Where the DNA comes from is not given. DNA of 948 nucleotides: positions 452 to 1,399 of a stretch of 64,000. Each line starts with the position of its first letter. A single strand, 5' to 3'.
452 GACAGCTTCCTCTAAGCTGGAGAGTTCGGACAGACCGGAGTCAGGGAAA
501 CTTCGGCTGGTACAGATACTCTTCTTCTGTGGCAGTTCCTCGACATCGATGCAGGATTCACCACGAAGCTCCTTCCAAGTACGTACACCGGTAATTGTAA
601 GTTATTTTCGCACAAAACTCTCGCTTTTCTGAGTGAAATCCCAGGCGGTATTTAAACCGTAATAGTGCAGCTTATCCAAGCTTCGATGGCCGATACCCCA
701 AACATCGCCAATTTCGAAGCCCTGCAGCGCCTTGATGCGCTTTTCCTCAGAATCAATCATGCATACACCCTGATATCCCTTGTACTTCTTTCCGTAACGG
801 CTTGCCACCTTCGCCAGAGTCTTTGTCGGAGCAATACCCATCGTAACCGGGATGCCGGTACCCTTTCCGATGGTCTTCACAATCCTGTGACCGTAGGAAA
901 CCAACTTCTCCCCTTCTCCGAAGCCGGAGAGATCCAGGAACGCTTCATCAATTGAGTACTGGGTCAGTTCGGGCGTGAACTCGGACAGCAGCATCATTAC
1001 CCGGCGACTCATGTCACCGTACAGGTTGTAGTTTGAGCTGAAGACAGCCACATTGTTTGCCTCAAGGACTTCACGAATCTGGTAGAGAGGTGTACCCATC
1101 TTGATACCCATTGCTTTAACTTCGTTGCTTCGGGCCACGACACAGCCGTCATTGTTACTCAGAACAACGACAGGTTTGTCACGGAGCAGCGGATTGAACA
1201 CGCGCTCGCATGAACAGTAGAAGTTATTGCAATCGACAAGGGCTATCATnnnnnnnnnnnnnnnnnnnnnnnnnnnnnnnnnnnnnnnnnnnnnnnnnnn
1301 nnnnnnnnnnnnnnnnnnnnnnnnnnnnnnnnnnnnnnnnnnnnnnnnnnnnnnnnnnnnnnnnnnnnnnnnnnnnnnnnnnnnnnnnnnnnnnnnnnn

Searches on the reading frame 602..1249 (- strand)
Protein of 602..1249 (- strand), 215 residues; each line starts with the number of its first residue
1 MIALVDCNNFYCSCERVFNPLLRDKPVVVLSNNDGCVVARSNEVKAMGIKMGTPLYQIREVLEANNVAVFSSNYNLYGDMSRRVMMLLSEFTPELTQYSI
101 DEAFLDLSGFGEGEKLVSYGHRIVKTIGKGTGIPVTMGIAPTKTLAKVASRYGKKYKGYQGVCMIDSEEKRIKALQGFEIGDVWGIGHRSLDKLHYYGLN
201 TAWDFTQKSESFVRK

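Call 81: search_protein_families(library=pfam, proteins=[window:602-1249:-], max_evalue=0.0001)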
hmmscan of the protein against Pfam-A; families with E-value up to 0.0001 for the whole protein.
window:602-1249:- (215 aa): 1 family
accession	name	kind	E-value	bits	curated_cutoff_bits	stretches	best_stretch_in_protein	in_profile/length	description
PF00817.25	IMS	-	2.4e-40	138.3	23.2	1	5-151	1-148/148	impB/mucB/samB family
